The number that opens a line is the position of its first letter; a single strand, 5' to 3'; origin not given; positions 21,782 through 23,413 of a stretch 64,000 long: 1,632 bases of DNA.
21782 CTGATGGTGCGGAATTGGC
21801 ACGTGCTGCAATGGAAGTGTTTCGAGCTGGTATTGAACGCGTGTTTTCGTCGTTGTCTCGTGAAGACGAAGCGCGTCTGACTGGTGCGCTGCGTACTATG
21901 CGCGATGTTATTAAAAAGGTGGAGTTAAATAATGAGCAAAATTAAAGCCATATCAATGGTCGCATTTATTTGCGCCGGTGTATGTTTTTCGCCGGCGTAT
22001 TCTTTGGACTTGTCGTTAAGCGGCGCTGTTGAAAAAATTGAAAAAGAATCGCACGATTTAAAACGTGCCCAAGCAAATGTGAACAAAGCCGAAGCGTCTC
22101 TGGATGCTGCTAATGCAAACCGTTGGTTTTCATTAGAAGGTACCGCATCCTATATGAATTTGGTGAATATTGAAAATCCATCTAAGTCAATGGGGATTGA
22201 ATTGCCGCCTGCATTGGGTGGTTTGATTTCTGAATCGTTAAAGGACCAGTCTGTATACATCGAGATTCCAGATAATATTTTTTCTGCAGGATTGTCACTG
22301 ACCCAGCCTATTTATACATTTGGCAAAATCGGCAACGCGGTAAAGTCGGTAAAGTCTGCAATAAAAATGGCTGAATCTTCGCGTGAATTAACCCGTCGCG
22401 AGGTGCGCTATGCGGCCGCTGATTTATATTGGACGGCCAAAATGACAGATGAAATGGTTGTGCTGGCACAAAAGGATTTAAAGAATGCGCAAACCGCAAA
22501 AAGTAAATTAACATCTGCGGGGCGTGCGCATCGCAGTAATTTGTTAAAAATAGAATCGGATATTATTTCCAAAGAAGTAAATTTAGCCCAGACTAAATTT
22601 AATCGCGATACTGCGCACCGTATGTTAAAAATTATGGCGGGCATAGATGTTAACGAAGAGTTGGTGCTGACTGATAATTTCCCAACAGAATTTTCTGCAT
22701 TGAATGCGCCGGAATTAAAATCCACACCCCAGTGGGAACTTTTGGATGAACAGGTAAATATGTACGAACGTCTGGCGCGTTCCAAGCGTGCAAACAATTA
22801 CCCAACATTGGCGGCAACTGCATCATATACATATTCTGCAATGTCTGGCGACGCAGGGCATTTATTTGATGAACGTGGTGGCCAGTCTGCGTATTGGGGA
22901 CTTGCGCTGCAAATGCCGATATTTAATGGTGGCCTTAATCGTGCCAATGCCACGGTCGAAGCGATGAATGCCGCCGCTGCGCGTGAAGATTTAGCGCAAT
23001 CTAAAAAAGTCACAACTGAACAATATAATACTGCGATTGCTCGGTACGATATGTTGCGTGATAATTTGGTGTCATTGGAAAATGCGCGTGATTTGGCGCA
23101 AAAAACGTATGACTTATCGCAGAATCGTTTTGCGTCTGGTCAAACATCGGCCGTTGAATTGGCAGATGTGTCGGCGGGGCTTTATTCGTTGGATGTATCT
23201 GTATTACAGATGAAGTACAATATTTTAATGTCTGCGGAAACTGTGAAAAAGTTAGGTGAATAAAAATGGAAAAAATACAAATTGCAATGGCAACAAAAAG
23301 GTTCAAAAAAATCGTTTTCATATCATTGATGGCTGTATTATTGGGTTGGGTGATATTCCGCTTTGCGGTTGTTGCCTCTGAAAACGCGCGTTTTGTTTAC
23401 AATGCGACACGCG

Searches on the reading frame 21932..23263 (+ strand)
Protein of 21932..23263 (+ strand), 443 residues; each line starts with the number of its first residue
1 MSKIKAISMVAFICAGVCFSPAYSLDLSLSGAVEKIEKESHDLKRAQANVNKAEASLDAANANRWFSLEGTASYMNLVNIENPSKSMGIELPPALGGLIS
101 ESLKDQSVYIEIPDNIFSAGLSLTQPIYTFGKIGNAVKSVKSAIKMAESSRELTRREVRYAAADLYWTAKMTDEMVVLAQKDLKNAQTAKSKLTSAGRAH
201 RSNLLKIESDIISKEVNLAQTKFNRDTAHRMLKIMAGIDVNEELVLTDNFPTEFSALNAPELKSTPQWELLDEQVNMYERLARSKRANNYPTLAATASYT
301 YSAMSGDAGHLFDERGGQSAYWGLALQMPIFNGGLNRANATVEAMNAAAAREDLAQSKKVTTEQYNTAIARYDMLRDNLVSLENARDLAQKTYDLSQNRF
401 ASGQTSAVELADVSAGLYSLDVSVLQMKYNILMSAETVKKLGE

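Call 57: search_protein_families(library=pfam, proteins=[window:21932-23263:+], max_evalue=0.01)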
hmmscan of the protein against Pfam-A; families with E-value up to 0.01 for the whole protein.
window:21932-23263:+ (443 aa): 1 family
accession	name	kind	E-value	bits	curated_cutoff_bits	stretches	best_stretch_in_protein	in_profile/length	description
PF02321.23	OEP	-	2e-38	132.5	22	2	32-229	4-172/187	Outer membrane efflux protein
